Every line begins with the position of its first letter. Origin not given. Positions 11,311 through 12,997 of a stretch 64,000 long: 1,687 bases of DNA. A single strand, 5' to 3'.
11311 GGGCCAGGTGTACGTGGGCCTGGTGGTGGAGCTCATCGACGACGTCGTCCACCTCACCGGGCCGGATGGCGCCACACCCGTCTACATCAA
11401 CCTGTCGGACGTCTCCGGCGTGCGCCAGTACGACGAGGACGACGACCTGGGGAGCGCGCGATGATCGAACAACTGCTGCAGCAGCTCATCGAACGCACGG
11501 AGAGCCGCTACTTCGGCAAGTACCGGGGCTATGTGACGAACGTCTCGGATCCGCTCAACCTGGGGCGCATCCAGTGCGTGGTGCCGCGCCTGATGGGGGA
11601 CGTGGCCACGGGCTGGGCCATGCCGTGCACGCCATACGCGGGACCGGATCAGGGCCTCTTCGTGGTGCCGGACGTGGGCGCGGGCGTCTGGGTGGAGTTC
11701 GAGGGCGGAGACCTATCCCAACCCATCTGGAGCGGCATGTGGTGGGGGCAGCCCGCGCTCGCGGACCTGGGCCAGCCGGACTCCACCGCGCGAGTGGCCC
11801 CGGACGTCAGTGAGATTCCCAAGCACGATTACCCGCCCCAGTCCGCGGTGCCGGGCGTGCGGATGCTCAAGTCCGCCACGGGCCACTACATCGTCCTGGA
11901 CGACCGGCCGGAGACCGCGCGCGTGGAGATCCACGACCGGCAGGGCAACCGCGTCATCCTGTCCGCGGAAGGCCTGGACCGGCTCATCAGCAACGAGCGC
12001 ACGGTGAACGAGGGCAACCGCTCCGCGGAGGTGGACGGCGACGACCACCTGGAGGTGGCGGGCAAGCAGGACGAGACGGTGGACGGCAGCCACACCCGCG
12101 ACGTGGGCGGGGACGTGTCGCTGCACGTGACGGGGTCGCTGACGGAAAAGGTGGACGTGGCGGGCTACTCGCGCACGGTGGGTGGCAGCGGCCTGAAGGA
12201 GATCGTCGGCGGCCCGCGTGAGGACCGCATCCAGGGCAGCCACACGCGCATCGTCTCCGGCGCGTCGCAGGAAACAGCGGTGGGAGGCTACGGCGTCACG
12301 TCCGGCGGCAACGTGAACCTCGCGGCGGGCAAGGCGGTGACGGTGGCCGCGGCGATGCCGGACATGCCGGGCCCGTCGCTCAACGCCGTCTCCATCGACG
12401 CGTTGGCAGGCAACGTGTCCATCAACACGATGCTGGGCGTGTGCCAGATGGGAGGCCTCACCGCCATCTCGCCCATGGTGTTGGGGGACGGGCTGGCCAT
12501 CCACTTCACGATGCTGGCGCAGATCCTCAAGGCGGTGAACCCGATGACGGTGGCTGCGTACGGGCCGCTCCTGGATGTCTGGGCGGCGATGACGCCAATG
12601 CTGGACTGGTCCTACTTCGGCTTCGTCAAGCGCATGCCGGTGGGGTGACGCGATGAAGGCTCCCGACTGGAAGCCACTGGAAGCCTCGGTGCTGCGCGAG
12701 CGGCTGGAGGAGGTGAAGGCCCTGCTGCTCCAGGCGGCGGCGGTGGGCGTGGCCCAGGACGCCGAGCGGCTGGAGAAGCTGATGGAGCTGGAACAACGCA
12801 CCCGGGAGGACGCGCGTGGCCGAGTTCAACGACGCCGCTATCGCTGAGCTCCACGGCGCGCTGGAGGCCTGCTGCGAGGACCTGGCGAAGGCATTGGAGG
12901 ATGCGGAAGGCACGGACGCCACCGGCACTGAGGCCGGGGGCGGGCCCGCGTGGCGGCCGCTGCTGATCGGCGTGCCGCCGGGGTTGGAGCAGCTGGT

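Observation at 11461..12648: Clear gpV/gp5-OB spike domain followed by beta-helix repeats and an unknown ~120-aa C-terminal domain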

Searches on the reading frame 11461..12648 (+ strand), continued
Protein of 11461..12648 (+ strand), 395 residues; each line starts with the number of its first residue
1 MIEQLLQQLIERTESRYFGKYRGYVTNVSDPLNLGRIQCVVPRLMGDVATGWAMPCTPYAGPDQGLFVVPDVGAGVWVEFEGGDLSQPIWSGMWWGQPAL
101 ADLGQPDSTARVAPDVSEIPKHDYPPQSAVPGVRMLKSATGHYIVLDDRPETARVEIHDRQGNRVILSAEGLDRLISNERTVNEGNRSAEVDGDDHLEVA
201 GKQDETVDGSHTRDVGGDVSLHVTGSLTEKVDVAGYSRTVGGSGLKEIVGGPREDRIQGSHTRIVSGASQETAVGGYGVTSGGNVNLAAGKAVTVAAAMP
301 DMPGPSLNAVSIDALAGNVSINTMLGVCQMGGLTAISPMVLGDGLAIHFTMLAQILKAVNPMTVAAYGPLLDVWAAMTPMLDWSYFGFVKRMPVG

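Call 79: search_protein_families(library=pfam, proteins=[L002:15116-16297:+, L002:16294-17004:+, L001:15507-16679:+, L001:16676-17161:+], max_evalue=0.1)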
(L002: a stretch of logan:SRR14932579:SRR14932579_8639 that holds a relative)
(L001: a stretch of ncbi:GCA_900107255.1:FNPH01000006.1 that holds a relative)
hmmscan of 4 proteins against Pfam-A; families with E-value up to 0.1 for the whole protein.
L002:15116-16297:+ (393 aa): 0 families

L002:16294-17004:+ (236 aa): 0 families

L001:15507-16679:+ (390 aa): 0 families

L001:16676-17161:+ (161 aa): 0 families

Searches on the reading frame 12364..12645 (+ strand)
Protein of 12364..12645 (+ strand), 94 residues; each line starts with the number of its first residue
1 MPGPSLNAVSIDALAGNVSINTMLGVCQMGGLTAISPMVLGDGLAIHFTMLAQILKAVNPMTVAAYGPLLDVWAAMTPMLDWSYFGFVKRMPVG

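Call 34: search_protein_representatives(protein=window:12364-12645:+)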
Query: 94 residues. Proteins with E-value up to 0.001 (for the whole library): 25; up to 1e-10: 15; up to 1e-30: 3. The best 25 are listed.
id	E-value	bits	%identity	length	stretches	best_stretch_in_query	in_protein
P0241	1.9e-39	149.8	74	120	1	1-94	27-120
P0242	3.9e-36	139.2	69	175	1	1-94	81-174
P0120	9.7e-33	128.3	65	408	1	2-94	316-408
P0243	1.6e-17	79.6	64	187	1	5-68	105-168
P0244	2.9e-16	75.5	58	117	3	50-75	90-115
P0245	5.4e-16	74.7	63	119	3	51-75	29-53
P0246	4.0e-15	71.9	64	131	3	50-74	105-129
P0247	6.4e-14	68.1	52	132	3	47-75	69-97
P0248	5.4e-13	65.1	48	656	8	55-77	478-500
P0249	1.0e-12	64.2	58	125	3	51-75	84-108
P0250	2.4e-12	63.0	97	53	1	64-94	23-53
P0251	2.3e-11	59.9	58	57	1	38-94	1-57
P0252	2.6e-11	59.7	52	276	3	50-75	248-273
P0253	4.5e-11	58.9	53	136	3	51-75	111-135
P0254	4.9e-11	58.8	68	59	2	50-75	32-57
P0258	6.7e-07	45.6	42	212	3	44-75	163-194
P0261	1.3e-05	41.5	48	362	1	2-64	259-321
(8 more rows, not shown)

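Call 38: find_encoding_contigs(protein=P0252, flank=8000, max_places=3)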
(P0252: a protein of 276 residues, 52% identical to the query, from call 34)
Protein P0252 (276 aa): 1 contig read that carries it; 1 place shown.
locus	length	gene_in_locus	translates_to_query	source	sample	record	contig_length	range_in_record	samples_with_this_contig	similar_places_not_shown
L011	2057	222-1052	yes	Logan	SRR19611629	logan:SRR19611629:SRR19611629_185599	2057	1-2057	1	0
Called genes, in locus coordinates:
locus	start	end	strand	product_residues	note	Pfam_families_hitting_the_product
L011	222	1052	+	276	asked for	PF00691:OmpA (weak)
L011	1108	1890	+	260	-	PF02900:LigB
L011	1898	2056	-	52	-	?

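Call 39: find_encoding_contigs(protein=P0261, flank=10000, max_places=3)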
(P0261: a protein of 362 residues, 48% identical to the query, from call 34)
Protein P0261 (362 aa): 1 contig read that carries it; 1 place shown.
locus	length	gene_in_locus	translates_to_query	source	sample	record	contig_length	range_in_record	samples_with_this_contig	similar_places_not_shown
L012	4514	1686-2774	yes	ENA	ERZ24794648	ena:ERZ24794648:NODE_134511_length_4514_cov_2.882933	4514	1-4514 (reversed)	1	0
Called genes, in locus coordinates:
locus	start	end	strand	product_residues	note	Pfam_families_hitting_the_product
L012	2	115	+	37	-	?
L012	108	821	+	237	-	-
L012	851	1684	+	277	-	PF24032:YQBQ (weak)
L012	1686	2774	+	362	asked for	PF04717:Phage_base_V (weak)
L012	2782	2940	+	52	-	-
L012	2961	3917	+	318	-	-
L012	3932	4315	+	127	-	PF10934:Sheath_initiator, PF04965:GPW_gp25 (weak)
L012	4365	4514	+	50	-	?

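Call 44: find_encoding_contigs(protein=P0244, flank=8000, max_places=3)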
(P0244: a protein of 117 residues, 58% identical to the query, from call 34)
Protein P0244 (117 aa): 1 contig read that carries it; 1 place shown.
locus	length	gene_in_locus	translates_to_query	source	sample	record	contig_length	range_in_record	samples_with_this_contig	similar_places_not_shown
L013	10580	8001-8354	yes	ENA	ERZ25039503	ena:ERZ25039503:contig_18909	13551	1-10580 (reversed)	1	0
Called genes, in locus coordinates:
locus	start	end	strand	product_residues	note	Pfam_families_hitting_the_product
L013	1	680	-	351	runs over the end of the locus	PF01040:UbiA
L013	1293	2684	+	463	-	-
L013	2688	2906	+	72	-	-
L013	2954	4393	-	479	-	-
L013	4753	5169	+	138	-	-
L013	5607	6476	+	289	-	PF01609:DDE_Tnp_1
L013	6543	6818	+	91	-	-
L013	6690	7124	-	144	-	-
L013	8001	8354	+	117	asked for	-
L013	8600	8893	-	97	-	PF00075:RNase_H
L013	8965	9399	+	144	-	-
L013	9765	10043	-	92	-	-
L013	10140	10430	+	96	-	-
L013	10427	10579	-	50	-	?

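Call 45: find_encoding_contigs(protein=P0258, flank=8000, max_places=3)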
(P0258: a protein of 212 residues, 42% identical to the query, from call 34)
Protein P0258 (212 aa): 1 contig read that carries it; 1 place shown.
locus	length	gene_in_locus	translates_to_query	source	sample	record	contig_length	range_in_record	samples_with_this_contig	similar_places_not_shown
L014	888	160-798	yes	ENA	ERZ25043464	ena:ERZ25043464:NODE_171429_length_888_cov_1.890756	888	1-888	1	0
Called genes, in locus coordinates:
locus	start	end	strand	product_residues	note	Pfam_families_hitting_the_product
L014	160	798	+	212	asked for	-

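Call 48: search_protein_families(library=phrogs, proteins=[L012:2961-3917:+, L012:1686-2774:+], max_evalue=0.01)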
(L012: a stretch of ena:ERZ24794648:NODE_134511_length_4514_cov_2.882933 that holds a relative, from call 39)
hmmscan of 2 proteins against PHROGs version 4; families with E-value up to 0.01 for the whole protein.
L012:2961-3917:+ (318 aa): 2 families
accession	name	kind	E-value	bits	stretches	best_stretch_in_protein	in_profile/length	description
phrog_2337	-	tail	0.0033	16.6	0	13-58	419-464/1326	tail length tape measure protein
phrog_2114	-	unknown function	0.0049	17.5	0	21-82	118-179/242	-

L012:1686-2774:+ (362 aa): 3 families
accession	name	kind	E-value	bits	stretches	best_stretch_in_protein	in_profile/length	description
phrog_4011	-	tail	2e-09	38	1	8-247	4-258/315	baseplate protein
phrog_9992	-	tail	3.3e-07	31.1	1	197-289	114-201/228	baseplate assembly protein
phrog_430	-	tail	7.8e-07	28.9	1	142-256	402-517/868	baseplate hub subunit and tail lysozyme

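Call 63: search_dna_similar(query=window:12364-12645:+, collection=phages, mode=protein, max_evalue=1)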
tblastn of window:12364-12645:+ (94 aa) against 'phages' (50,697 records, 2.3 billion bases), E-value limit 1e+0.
No match.

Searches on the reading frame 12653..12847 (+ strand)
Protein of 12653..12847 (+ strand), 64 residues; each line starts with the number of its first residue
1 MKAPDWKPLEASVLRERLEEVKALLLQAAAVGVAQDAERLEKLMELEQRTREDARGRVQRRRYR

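Call 9: search_protein_families(library=pfam, proteins=[window:12653-12847:+], max_evalue=0.01)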
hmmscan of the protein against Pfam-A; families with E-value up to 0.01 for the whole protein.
window:12653-12847:+ (64 aa): 0 families

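Call 32: search_protein_families(library=pfam, proteins=[window:12653-12847:+], max_evalue=1)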
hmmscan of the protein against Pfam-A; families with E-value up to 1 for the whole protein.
window:12653-12847:+ (64 aa): 1 family
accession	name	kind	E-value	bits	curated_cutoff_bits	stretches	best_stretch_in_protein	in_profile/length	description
PF25464.1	DUF7900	-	0.032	15.2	27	1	13-54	16-57/97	Domain of unknown function (DUF7900)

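Call 48: search_protein_families(library=phrogs, proteins=[window:12653-12847:+], max_evalue=0.01)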
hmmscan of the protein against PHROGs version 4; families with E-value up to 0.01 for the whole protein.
window:12653-12847:+ (64 aa): 0 families
